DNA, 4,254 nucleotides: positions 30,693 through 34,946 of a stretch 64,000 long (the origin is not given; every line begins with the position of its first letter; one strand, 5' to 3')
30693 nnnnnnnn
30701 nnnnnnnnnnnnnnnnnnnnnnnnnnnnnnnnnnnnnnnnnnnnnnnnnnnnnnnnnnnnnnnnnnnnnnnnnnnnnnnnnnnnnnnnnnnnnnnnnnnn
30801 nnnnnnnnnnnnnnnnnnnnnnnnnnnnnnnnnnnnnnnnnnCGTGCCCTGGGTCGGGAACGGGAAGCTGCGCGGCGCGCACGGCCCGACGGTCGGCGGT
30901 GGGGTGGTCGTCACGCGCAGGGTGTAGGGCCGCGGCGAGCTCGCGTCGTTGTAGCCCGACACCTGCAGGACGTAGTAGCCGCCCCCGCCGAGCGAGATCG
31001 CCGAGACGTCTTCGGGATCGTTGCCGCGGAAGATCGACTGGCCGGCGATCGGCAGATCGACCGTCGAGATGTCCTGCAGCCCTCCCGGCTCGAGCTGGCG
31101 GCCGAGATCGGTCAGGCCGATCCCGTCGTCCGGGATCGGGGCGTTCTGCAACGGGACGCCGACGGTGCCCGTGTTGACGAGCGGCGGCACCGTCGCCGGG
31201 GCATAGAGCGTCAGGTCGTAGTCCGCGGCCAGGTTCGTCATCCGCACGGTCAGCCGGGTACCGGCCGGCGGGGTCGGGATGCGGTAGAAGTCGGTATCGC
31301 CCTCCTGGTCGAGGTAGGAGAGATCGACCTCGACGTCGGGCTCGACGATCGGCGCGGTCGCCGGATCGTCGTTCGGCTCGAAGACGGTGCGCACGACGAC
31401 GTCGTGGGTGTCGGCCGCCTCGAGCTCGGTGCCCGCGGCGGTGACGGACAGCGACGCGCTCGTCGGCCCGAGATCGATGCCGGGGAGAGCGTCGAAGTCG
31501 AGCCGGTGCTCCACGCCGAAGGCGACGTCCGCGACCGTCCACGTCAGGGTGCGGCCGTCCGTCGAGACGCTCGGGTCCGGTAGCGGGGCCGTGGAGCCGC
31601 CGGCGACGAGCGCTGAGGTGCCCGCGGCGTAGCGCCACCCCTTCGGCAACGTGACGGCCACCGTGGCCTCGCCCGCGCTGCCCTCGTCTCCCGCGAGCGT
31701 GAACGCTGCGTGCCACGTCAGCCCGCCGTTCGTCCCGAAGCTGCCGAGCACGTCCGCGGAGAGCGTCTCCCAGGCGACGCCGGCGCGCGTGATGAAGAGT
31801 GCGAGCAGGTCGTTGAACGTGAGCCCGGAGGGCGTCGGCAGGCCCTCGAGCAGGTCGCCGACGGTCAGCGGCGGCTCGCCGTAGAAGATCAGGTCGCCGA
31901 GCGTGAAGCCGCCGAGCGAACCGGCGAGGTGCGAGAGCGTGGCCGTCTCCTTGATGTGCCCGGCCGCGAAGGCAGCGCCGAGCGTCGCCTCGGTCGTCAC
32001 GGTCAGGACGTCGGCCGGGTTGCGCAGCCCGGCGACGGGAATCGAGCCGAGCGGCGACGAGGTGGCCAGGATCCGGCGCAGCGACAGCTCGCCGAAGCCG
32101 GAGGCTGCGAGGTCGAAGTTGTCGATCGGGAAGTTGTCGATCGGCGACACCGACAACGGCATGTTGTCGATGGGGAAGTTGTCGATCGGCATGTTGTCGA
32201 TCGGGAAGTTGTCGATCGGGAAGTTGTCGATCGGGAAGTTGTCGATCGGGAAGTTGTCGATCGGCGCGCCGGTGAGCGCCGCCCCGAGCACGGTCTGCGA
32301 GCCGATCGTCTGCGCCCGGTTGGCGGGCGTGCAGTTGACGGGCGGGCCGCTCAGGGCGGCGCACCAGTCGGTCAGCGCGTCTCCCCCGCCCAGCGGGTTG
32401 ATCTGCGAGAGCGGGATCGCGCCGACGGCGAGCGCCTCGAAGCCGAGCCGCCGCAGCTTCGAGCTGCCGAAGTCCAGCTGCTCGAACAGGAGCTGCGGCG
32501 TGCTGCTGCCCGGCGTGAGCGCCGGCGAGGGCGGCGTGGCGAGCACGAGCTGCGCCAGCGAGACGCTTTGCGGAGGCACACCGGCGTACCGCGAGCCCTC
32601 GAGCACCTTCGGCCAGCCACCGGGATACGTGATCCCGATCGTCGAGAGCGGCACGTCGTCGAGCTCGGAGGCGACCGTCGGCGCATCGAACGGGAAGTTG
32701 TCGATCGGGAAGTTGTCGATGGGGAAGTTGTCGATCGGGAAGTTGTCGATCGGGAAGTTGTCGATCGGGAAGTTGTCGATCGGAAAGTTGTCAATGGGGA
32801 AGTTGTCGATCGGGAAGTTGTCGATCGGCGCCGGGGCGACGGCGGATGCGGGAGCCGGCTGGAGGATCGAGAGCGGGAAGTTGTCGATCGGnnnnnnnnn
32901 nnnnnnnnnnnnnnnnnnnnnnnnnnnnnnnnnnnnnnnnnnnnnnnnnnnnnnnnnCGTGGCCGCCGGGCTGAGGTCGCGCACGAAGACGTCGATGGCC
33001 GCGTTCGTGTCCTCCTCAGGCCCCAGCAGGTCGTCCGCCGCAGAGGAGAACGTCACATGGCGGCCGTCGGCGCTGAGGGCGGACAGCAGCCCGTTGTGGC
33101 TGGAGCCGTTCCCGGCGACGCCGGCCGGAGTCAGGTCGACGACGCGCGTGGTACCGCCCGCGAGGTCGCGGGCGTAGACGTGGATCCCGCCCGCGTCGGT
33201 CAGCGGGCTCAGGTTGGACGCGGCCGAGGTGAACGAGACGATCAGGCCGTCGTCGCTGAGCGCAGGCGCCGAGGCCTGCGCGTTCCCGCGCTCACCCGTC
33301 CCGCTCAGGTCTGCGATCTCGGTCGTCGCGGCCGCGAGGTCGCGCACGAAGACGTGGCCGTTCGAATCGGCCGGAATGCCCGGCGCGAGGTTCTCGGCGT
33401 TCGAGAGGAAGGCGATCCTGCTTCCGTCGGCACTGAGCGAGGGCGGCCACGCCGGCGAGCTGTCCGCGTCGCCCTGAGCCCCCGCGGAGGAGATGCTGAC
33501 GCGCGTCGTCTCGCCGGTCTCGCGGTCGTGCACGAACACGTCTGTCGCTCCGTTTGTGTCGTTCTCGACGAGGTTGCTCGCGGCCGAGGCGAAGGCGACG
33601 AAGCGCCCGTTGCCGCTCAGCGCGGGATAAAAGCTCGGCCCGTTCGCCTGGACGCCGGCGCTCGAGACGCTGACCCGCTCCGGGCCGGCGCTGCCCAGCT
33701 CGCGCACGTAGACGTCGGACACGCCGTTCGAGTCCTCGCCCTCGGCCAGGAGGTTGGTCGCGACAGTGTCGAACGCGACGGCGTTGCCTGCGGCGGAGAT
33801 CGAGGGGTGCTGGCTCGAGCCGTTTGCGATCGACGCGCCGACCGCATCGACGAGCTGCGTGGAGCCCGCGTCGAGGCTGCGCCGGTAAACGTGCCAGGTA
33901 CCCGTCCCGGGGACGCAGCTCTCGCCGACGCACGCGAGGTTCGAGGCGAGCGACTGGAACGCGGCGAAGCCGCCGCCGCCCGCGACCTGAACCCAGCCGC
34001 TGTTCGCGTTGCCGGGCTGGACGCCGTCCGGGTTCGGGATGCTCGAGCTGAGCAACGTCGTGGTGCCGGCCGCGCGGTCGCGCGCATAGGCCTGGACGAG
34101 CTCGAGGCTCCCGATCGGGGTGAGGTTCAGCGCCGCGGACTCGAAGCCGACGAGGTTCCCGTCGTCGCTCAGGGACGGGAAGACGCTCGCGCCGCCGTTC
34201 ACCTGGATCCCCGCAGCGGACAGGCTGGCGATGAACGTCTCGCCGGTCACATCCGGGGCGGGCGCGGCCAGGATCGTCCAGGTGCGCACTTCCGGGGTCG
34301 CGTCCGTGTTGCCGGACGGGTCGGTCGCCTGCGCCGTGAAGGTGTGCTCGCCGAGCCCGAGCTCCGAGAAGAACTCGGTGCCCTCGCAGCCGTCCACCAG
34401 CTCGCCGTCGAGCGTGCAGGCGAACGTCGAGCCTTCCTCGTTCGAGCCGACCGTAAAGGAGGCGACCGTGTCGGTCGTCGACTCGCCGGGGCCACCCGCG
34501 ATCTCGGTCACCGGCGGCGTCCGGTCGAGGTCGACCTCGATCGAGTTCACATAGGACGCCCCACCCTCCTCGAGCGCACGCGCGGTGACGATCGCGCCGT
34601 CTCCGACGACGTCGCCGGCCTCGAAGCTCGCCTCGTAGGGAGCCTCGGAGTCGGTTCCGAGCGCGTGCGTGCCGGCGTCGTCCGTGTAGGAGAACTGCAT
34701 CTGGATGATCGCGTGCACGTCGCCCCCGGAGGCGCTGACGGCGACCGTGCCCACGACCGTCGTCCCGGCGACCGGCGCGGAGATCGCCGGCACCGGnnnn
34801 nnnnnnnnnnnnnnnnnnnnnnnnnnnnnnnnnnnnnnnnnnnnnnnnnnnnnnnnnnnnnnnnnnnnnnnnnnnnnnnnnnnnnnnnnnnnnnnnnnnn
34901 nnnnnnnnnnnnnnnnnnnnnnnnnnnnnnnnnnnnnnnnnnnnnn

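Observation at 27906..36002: Giant ~2,700-aa secreted protein with an unusual domain combination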

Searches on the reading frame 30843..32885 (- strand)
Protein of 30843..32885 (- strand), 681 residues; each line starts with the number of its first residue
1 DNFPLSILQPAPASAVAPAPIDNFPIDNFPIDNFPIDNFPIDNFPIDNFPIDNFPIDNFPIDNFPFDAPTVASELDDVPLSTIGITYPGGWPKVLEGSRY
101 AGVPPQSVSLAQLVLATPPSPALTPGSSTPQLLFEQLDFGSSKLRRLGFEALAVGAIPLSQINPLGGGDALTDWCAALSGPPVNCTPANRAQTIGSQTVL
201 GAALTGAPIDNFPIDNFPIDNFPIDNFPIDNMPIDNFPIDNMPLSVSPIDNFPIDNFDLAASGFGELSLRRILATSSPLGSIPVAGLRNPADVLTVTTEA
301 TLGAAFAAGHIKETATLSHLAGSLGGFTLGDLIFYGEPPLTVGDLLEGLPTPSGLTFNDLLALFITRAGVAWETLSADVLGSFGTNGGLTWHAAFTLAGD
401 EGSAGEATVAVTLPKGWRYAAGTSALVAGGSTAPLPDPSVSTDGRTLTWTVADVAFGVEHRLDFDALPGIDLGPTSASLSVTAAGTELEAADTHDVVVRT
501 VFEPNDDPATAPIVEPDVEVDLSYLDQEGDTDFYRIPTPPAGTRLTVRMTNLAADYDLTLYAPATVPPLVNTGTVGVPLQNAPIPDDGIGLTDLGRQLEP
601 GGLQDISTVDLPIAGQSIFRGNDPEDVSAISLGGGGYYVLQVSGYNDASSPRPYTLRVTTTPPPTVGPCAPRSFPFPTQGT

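Call 41: predict_structure(alignment_id=A3)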
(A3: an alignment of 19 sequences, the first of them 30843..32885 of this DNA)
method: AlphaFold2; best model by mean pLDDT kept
length: 681 residues; sequences in the alignment: 19
mean_pLDDT: 55.4   pTM: 0.30
mean pLDDT of the five models: 55.4, 54.8, 54.3, 53.7, 51.1
residues with pLDDT >= 90: 2; 70-90: 239; 50-70: 135; < 50: 305
segments of 3 or more residues with pLDDT < 50: 1-73, 145-157, 165-167, 180-183, 198-256, 261-263, 333-388, 468-502, 567-604, 665-681
pLDDT, mean of each block of 10 residues (from residue 1): 24 27 28 30 30 28 32 59 79 83 80 69 69 63 41 42 55 62 60 55 26 30 32 29 30 47 59 61 82 84 85 80 63 41 35 43 35 28 41 69 75 67 82 87 78 79 65 33 35 34 68 68 70 87 75 78 60 30 30 34 53 72 72 83 80 71 52 40 30
secondary structure, 60 per line:
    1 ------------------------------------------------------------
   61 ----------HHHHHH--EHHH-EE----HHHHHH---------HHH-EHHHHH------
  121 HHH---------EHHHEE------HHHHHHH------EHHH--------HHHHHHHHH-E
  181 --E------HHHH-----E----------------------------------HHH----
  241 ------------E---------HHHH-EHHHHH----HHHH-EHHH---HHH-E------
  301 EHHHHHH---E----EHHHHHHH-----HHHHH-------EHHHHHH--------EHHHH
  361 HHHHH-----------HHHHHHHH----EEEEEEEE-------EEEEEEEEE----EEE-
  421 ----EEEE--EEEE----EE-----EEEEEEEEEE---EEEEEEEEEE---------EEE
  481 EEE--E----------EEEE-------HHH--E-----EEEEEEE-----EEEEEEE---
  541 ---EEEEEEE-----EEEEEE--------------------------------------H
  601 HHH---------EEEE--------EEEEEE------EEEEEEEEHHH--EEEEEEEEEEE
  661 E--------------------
elements in order (helices of 4 or more, strands of 3 or more residues): H71-76 H90-95 H110-114 H145-151 H170-178 H190-193 H263-266 H269-273 H278-281 H302-307 H317-323 H329-333 H342-347 H357-365 H377-384 E389-396 E404-412 E417-419 E425-428 E431-434 E446-455 E459-468 E478-483 E497-500 E519-525 E531-537 E544-550 E556-561 H600-603 E613-616 E625-630 E637-644 E650-661
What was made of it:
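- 32679..32828 (-): Pentapeptide array 1, aa 1059-1108: nine PIDNF units plus one PFDAP. AlphaFold pLDDT is 24-32, so no fold is predicted (call 41).
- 32265..32678 (-): Conserved inter-array segment, aa 1109-1246. It has invariant W1130, W1213 and C1214, and LRR-like '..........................' motifs. Model pLDDT is 60-83 for part of the segment (call 41).
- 31722..32114 (-): Short-helix repeat region, aa 1297-1427, with recurring T(L/V)GDLL motifs. The model shows a run of short helices with pLDDT 60-85 in part (call 41).
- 31383..31721 (-): DUF11-like beta-sandwich, aa 1428-1540. The model shows beta strands at pLDDT 67-87 (call 41).
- On Pentapeptide-repeat proteins (Pfam PF00805, A(D/N)LXX right-handed beta-helix): AlphaFold gives pLDDT 24-32 and no helix (call 41).
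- The N-terminal half of the core is poorly modelled (pLDDT 55), and the arrays get no predicted fold (call 41).
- Tried and rejected: The model is weak (pLDDT 55) and the arrays are unstructured in it (call 41).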

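Call 44: fold_search(model_id=the predicted structure, library=pdb)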
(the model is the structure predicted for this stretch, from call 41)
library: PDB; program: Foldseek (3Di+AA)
matches with E <= 10: 1210; with E <= 0.001: 12
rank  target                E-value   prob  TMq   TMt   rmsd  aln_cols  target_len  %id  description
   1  5iku                  8.0e-07  1.00  0.17  0.42  13.8       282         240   13  Crystal structure of the Hathewaya histolytica ColG tandem collagen-binding domain s3as3b in the presence of calcium at  (released 2017-03-15)
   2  8u5f_H                1.5e-04  0.99  0.14  0.30  19.5       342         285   10  Crystal Structure of Trypsinized Clostridium perfringens Enterotoxin (released 2023-09-27)
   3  3ziw_A                2.8e-04  0.96  0.12  0.27  20.8       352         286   12  Clostridium perfringens enterotoxin, D48A mutation and N-terminal 37 residues deleted (released 2014-01-29)
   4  8u5f_A                3.5e-04  0.95  0.12  0.27  18.9       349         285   11  Crystal Structure of Trypsinized Clostridium perfringens Enterotoxin (released 2023-09-27)
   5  8u5f_B                4.2e-04  0.95  0.13  0.27  20.0       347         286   10  Crystal Structure of Trypsinized Clostridium perfringens Enterotoxin (released 2023-09-27)
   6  4hpk_B                5.0e-04  1.00  0.14  0.70   3.5       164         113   15  Crystal structure of Clostridium histolyticum colg collagenase collagen-binding domain 3B at 1.35 Angstrom resolution  (released 2012-12-12)
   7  1nqd_B                5.6e-04  1.00  0.14  0.70   3.6       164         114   15  CRYSTAL STRUCTURE OF CLOSTRIDIUM HISTOLYTICUM COLG COLLAGENASE COLLAGEN-BINDING DOMAIN 3B AT 1.65 ANGSTROM RESOLUTION  (released 2003-04-15)
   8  3zix_A                5.9e-04  0.92  0.12  0.27  20.9       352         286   11  Clostridium perfringens Enterotoxin with the N-terminal 37 residues deleted (released 2014-01-29)
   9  3am2                  5.9e-04  0.91  0.13  0.27  19.2       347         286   10  Clostridium perfringens enterotoxin (released 2011-04-13)
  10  8wos_A                7.8e-04  0.97  0.13  0.13  18.9       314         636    8  Cryo-EM structure of human SIDT1 protein with C1 symmetry at low pH (released 2024-03-20)
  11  2xh6_A                8.3e-04  0.90  0.12  0.27  18.4       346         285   11  Clostridium perfringens enterotoxin (released 2011-04-27)
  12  3jqw_A                9.3e-04  1.00  0.14  0.71   3.0       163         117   12  Crystal structure of Clostridium histolyticum colH collagenase collagen-binding domain 3 at 2 Angstrom resolution in p (released 2010-09-29)
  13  8u5f_E                1.2e-03  0.87  0.12  0.27  19.1       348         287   10  Crystal Structure of Trypsinized Clostridium perfringens Enterotoxin (released 2023-09-27)
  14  5ckm                  1.3e-03  0.44  0.09  0.17  23.0       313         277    7  The CUB1-EGF-CUB2 domains of rat MBL-associated serine protease-2 (MASP-2) bound to Ca2+ (released 2017-01-18)
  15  4qd2_A                1.4e-03  0.80  0.10  0.24  17.8       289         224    8  Molecular basis for disruption of E-cadherin adhesion by botulinum neurotoxin A complex (released 2014-06-25)
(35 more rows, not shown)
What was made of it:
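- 30903..31370 (-): PPC / collagen-binding-domain-like beta-sandwich, aa 1545-1700. Foldseek matches the ColG s3b and ColH s3 collagen-binding domains at TMt 0.70-0.77 and rmsd 2.6-3.7 (call 44).
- On Pfam PF04151 PPC (pre-peptidase C-terminal domain): The fold matches ColG/ColH collagen-binding domains at TM 0.70-0.77 (call 44), from a model with local pLDDT 68-87 (call 41).
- Closest known: Collagen-binding. Same: The beta-sandwich at aa 1545-1700 superposes at TMt 0.70-0.77 and rmsd 2.6-3.7 A (call 44).
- Checked: The fold matches the ColG/ColH collagen-binding (PPC-type) domains at TM 0.70-0.77 (call 44).
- The PPC region matches the ColG/ColH collagen-binding domains at TM 0.70-0.77 (call 44).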

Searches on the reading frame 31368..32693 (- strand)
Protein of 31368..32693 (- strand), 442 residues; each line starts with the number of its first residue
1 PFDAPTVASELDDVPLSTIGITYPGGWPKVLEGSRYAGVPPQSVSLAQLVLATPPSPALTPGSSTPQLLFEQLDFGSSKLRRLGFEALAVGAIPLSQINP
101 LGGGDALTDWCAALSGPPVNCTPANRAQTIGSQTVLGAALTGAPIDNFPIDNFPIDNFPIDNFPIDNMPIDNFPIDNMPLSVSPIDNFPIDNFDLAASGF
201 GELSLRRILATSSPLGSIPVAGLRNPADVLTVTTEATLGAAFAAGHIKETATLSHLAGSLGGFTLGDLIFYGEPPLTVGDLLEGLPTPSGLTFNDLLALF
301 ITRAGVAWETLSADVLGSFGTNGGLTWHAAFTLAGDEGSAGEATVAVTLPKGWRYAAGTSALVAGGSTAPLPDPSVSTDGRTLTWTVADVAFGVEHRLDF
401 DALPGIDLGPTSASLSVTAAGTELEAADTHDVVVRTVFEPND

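Call 49: search_protein_families(library=pfam, max_evalue=1, proteins=[window:31368-32693:-])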
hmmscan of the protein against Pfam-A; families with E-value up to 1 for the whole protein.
seq(442 aa): 1 family
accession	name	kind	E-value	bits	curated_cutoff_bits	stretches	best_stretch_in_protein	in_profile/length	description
PF02095.21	Extensin_1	-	0.00027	21.2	105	1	144-190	15-61/171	Extensin-like protein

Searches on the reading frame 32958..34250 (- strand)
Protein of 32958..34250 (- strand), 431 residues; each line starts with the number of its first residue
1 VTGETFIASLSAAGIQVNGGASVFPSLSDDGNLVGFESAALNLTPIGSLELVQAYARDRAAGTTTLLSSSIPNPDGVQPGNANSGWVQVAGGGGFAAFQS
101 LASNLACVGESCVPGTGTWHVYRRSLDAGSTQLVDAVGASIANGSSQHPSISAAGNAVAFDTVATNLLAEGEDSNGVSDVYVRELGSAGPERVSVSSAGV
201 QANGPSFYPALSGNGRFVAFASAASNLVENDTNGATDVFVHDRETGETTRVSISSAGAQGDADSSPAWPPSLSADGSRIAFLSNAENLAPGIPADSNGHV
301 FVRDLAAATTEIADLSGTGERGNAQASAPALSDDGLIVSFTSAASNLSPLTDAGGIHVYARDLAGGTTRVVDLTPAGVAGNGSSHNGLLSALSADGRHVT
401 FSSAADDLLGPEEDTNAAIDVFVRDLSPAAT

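Call 52: search_protein_families(library=pfam, max_evalue=1, proteins=[window:32958-34250:-])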
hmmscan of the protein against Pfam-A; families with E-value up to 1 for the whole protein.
window:32958-34250:- (431 aa): 3 families
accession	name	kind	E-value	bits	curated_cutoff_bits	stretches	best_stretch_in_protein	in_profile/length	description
PF07676.18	PD40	-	3.6e-09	36.8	20.9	1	270-286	14-30/38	WD40-like Beta Propeller Repeat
PF03990.20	DUF348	-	0.049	13.8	24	0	10-28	23-41/41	G5-linked-Ubiquitin-like domain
PF17141.9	DUF5114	-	0.51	11.3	27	0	305-373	17-84/88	Domain of unknown function (DUF5114)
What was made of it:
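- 32958..34247 (-): Second PD40-type propeller, aa 586-1015, with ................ blades. Pfam PD40 at 36.8 bits against a cut-off of 20.9 when scanned alone (call 52).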

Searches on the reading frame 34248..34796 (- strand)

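Call 52: search_protein_families(library=pfam, max_evalue=1, proteins=[window:34248-34796:-])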
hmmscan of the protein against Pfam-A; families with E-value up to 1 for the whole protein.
window:34248-34796:- (183 aa): 1 family
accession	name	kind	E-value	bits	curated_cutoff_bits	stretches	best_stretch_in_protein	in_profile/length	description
PF19077.6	Big_13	-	0.044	14.7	27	1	144-168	70-94/102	Bacterial Ig-like domain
